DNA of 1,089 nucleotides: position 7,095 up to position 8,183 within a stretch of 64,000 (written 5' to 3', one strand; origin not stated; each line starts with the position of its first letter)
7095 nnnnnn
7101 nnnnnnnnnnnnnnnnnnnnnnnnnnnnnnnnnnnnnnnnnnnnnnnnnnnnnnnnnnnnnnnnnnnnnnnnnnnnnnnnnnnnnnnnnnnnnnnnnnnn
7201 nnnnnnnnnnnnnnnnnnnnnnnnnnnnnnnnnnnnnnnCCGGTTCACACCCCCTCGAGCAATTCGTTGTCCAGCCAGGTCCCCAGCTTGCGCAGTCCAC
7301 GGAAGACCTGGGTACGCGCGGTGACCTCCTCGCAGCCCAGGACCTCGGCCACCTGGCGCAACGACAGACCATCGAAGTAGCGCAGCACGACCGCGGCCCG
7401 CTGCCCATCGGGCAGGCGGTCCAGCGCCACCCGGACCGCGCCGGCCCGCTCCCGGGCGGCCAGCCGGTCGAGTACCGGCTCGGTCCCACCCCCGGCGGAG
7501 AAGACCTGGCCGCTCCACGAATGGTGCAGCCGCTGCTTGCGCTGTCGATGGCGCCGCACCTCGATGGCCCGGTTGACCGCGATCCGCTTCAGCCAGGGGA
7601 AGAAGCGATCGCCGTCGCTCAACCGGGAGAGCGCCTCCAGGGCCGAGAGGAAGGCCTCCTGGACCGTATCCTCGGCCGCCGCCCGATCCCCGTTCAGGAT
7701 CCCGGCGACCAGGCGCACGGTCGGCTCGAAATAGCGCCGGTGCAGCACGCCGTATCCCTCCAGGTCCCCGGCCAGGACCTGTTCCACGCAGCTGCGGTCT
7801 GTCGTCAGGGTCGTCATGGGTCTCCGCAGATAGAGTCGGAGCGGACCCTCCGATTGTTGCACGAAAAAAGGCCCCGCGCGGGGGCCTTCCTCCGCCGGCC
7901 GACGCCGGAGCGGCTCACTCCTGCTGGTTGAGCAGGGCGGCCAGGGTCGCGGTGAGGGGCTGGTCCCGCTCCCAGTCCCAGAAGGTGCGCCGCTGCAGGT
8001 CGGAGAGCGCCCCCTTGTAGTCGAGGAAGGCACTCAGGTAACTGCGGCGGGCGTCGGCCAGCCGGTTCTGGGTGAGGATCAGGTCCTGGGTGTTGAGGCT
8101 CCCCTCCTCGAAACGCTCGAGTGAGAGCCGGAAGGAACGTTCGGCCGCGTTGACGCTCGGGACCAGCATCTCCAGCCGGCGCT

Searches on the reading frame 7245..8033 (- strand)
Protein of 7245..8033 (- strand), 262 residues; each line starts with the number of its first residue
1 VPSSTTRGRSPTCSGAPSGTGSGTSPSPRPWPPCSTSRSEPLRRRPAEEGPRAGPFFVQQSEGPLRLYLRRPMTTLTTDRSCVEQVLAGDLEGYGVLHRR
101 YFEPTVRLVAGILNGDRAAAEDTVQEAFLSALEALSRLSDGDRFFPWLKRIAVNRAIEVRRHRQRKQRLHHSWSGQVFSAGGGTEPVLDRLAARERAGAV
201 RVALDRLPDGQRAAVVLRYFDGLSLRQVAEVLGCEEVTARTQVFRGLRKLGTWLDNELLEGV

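Call 29: search_protein_families(library=pfam, proteins=[window:7245-8033:-], max_evalue=0.00001)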
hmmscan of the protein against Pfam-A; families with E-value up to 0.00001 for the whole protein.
window:7245-8033:- (262 aa): 4 families
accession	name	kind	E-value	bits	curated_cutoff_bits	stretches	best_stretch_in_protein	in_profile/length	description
PF08281.18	Sigma70_r4_2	-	4e-15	55.6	25.7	1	199-250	3-54/54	Sigma-70, region 4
PF04542.20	Sigma70_r2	-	3.5e-11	43.2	24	1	103-165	6-70/71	Sigma-70 region 2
PF04545.22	Sigma70_r4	-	2.7e-10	40.1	24.1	1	203-250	1-48/50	Sigma-70, region 4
PF07638.17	Sigma70_ECF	-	6.2e-10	39.7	21.1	1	83-256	8-181/185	ECF sigma factor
